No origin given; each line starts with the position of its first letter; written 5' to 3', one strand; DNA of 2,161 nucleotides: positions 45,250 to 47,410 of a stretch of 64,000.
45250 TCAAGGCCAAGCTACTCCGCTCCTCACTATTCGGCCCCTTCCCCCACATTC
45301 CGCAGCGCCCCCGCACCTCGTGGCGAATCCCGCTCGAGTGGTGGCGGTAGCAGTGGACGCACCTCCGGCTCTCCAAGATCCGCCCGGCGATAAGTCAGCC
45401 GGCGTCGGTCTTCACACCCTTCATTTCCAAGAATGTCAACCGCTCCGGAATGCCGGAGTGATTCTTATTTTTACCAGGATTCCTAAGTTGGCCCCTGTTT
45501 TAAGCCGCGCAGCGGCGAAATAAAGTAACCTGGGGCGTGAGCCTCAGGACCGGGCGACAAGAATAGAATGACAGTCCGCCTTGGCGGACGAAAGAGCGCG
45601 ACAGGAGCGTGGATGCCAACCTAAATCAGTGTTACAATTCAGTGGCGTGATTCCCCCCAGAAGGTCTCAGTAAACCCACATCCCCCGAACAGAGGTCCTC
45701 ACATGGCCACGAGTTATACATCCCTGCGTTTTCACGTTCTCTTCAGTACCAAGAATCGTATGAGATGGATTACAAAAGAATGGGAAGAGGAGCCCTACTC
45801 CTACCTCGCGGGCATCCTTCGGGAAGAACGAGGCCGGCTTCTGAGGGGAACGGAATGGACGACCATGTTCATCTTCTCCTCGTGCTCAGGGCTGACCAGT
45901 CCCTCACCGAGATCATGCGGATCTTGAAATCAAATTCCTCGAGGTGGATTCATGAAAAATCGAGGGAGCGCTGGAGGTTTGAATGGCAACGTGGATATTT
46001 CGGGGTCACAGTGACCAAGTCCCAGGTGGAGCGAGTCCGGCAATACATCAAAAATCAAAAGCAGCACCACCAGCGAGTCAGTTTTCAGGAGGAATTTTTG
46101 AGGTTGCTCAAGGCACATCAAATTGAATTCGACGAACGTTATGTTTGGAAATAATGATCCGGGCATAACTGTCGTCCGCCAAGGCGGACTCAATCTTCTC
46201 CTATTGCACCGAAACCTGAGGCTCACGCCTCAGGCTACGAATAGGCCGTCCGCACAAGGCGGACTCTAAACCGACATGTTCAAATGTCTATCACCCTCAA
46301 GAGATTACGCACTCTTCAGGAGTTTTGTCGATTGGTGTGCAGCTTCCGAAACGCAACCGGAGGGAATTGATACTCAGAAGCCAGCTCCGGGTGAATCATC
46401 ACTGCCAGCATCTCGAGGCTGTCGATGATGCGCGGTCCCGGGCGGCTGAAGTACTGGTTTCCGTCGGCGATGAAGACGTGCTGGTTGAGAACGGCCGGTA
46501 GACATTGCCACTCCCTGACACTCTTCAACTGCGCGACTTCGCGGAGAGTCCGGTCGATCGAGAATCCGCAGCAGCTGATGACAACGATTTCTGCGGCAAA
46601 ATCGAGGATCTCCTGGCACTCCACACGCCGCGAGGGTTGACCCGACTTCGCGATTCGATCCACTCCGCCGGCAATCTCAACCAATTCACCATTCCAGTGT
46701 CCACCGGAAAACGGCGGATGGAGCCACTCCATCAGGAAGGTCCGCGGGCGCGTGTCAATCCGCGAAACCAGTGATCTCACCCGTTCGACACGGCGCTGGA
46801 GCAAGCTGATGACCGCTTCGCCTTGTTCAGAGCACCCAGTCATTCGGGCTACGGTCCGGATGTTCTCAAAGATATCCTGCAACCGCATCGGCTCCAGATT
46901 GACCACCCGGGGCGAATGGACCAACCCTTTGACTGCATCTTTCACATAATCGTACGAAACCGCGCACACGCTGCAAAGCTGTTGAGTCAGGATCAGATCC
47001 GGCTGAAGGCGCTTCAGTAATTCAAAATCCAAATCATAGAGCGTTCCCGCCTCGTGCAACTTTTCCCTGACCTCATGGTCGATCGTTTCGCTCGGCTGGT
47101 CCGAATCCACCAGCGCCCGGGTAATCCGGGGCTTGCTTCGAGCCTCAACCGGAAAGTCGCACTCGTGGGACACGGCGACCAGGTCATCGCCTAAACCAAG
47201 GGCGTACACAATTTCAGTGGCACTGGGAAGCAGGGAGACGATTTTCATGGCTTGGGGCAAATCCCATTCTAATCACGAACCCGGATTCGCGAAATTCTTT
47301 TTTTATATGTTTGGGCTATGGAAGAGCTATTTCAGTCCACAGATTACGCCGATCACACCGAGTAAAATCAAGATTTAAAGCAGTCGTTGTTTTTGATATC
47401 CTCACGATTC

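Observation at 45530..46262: Frameshifted IS200/IS605-type Y1 transposase (RAYT-like) flanked by hairpin-containing inverted ends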

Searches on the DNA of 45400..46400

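Call 14: search_rna_families(source=window, start=45400, end=46400, threshold=evalue, max_evalue=10, show_alignments=3)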
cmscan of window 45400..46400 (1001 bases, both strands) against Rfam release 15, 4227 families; matches with E-value up to 10: 6.
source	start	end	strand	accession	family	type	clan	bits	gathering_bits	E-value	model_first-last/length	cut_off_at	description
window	45503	45548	-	RF01687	Acido-Lenti-1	Gene; sRNA;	-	48.5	37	1.1e-09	1-46/46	no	Acido-Lenti-1 RNA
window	46215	46265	+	RF01687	Acido-Lenti-1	Gene; sRNA;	-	29.5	37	0.00016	1-46/46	no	Acido-Lenti-1 RNA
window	45914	46038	-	RF02168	PVT1_5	Gene; lncRNA;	-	20.8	60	0.76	1-133/133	no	Pvt1 oncogene conserved region 5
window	45746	45808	-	RF02172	RFPL3-AS1_2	Gene; lncRNA;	-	20.2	40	0.012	1-71/71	no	RFPL3 antisense RNA 1 conserved region 2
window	45521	45591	-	RF02866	ncS16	Gene; sRNA;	-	19.8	48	0.36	1-83/83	no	Burkholderia sRNA 16 (Bc_KC_sr1)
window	45456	45474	-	RF03055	RAGATH-30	Gene; sRNA;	-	14.8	59.5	7.2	1-59/59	no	RAGATH-30 RNA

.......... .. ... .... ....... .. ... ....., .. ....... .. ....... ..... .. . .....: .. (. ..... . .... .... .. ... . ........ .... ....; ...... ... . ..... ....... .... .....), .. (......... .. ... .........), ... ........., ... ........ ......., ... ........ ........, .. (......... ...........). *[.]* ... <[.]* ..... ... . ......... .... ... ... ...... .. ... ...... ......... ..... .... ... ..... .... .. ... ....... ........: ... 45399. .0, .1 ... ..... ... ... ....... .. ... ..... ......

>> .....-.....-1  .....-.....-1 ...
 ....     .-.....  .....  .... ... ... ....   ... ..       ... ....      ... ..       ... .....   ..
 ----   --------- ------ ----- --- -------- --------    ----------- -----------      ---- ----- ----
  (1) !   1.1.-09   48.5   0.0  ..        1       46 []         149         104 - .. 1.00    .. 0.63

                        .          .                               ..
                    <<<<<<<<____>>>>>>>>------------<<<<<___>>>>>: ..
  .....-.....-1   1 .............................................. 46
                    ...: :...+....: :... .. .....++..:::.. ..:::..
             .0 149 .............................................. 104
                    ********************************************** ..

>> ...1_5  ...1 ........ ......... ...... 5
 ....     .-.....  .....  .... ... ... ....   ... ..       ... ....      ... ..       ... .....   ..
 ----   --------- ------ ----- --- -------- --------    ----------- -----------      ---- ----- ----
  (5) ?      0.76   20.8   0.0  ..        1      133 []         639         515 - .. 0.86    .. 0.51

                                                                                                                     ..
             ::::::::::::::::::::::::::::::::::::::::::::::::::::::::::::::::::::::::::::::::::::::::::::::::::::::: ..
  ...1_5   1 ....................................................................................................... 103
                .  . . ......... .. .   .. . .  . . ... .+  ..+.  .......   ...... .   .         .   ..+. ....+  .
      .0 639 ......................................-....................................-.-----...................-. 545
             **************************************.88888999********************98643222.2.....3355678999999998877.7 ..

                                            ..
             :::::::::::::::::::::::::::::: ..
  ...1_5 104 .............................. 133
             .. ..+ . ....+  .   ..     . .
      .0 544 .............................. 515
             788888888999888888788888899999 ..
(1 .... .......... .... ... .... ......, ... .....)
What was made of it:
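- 46215..46265 (+): Acido-Lenti-1 match below the Rfam threshold, covering hpA and outer hpB of the right module. 29.5 bits, E 1.6e-4 in a 1-kb search, below the gathering score of 37 (call 14).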

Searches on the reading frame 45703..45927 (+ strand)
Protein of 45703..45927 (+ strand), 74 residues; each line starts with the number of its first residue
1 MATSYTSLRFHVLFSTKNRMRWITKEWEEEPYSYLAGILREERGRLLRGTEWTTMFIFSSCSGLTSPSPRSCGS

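Call 7: search_protein_families(library=pfam, proteins=[window:45703-45927:+], max_evalue=0.01)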
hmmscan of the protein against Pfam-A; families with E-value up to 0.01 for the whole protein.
window:45703-45927:+ (74 aa): 1 family
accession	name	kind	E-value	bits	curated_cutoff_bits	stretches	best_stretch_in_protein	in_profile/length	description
PF01797.21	Y1_Tnp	-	0.00088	19.8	23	1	5-47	2-44/121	Transposase IS200 like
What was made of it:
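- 45703..45842 (+): tnpA 5' part in frame 1: residues 1-46 plus two bases of codon 47. Pfam Y1_Tnp profile positions 2-44 (call 7).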

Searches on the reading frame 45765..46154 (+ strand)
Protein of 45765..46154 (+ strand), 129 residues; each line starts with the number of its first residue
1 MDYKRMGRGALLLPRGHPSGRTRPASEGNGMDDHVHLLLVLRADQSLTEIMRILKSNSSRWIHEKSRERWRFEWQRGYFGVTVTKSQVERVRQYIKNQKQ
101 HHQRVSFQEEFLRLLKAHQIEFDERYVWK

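Call 7: search_protein_families(library=pfam, proteins=[window:45765-46154:+], max_evalue=0.01)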
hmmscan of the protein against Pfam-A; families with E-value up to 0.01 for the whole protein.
window:45765-46154:+ (129 aa): 1 family
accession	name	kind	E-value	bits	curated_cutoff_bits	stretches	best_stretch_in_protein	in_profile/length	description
PF01797.21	Y1_Tnp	-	1.5e-18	67.5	23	1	27-98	45-121/121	Transposase IS200 like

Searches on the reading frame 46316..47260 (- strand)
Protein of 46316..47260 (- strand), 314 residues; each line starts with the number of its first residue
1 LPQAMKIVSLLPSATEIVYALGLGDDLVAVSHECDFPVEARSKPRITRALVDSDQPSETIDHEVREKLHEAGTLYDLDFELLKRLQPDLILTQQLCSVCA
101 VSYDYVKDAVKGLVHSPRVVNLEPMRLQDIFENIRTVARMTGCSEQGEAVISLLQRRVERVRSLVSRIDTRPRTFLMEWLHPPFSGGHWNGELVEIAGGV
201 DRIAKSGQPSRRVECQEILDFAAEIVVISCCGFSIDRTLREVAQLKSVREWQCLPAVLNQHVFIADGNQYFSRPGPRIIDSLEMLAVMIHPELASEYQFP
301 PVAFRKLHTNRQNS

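Call 52: find_homologous_proteins(query=window:46316-47260:-, max_evalue=1e-40)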
Query window:46316-47260:- (314 aa): 7667 proteins with E <= 1e-40 among 8000 candidates; the best 120 are listed.
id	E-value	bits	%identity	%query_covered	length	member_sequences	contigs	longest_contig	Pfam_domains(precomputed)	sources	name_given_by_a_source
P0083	6.2e-205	697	100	99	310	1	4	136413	PF01497.24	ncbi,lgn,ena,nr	ncbi:MAG: cobalamin-binding protein [Acidobacteriia bacterium]|nr:cobalamin-binding protein [Terrigl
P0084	8.9e-178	608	90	96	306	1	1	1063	PF01497.24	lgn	-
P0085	4.7e-173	592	86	99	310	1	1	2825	PF01497.24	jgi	jgi:iron complex transport system substrate-binding protein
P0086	4.7e-170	583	85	99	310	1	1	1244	PF01497.24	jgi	jgi:iron complex transport system substrate-binding protein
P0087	2.5e-168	577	86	96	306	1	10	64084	PF01497.24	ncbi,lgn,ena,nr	ncbi:MAG: cobalamin-binding protein [Acidobacteriia bacterium]|nr:cobalamin-binding protein [Terrigl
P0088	3.1e-153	527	80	96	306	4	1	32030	PF01497.24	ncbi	ncbi:MAG: cobalamin-binding protein [Terriglobia bacterium]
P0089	7.7e-141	487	73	96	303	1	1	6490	PF01497.24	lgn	-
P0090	1.5e-135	469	67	98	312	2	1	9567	PF01497.24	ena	-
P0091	8.4e-135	467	69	96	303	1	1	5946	PF01497.24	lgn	-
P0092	4.9e-132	458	66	96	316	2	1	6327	PF01497.24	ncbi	-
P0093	2.8e-127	442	65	96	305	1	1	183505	PF01497.24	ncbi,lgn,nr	ncbi:MAG: cobalamin-binding protein [Acidobacteriia bacterium]|nr:cobalamin-binding protein [Terrigl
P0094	3.9e-125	435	67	96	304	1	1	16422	PF01497.24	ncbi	-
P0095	9.8e-103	362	66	78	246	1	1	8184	PF01497.24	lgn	-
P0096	1.0e-102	362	55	98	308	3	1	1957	PF01497.24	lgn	-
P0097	1.3e-102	361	57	94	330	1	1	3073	PF01497.24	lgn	-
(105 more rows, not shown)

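Call 53: find_encoding_contigs(protein=P0087, flank=4000, max_places=3)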
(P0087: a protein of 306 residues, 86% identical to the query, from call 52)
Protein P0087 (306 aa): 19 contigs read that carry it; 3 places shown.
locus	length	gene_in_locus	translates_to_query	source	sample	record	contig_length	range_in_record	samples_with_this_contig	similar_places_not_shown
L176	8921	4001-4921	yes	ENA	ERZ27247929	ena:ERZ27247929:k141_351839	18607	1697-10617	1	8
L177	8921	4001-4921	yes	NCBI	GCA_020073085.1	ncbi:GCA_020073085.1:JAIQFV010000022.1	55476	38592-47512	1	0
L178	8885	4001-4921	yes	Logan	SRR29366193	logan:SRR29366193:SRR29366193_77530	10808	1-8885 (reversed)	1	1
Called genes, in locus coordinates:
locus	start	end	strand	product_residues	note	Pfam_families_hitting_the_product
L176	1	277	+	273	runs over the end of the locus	PF02463:SMC_N (faint), PF13175:AAA_15 (faint), PF00005:ABC_tran, PF13555:AAA_29 (weak), PF13304:AAA_21 (faint)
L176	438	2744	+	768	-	PF13620:CarboxypepD_reg, PF13715:CarbopepD_reg_2 (weak), PF07715:Plug, PF00593:TonB_dep_Rec_b-barrel, PF14905:OMP_b-brl_3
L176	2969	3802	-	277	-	PF03476:MOSC_N, PF03473:MOSC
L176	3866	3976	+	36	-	-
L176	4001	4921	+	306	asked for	PF01497:Peripla_BP_2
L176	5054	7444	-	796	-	PF04773:FecR, PF20245:DUF6600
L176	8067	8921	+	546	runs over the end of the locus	PF13506:Glyco_transf_21, PF13641:Glyco_tranf_2_3, PF00535:Glycos_transf_2, PF13632:Glyco_trans_2_3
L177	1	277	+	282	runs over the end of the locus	PF02463:SMC_N (faint), PF13175:AAA_15 (faint), PF00005:ABC_tran, PF13555:AAA_29 (weak), PF13304:AAA_21 (faint)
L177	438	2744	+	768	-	PF13620:CarboxypepD_reg, PF13715:CarbopepD_reg_2 (weak), PF07715:Plug, PF00593:TonB_dep_Rec_b-barrel, PF14905:OMP_b-brl_3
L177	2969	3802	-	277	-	PF03476:MOSC_N, PF03473:MOSC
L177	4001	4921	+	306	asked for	PF01497:Peripla_BP_2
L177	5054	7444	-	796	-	PF04773:FecR, PF20245:DUF6600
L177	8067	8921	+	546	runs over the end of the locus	PF13506:Glyco_transf_21, PF13641:Glyco_tranf_2_3, PF00535:Glycos_transf_2, PF13632:Glyco_trans_2_3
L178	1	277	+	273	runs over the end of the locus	PF02463:SMC_N (faint), PF13175:AAA_15 (faint), PF00005:ABC_tran, PF13555:AAA_29 (weak), PF13304:AAA_21 (faint)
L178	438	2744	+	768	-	PF13620:CarboxypepD_reg, PF13715:CarbopepD_reg_2 (weak), PF07715:Plug, PF00593:TonB_dep_Rec_b-barrel, PF14905:OMP_b-brl_3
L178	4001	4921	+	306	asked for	PF01497:Peripla_BP_2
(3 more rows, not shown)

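Call 54: find_encoding_contigs(protein=P0088, flank=4000, max_places=2)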
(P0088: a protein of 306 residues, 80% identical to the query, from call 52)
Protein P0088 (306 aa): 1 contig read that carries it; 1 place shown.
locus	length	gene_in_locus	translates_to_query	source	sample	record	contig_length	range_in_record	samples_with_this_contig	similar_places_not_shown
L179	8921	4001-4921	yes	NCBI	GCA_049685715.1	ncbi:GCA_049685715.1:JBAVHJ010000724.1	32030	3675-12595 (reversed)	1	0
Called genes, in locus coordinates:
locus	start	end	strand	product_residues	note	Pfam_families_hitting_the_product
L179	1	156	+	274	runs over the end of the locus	PF02463:SMC_N (faint), PF13555:AAA_29 (weak), PF00005:ABC_tran, PF13304:AAA_21 (faint)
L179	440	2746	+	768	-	PF13620:CarboxypepD_reg, PF07715:Plug, PF00593:TonB_dep_Rec_b-barrel, PF14905:OMP_b-brl_3 (weak)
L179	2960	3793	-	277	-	PF03476:MOSC_N, PF03473:MOSC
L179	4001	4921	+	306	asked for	PF01497:Peripla_BP_2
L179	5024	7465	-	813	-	PF04773:FecR, PF20245:DUF6600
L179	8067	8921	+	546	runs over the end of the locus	PF13506:Glyco_transf_21, PF13641:Glyco_tranf_2_3, PF00535:Glycos_transf_2, PF13632:Glyco_trans_2_3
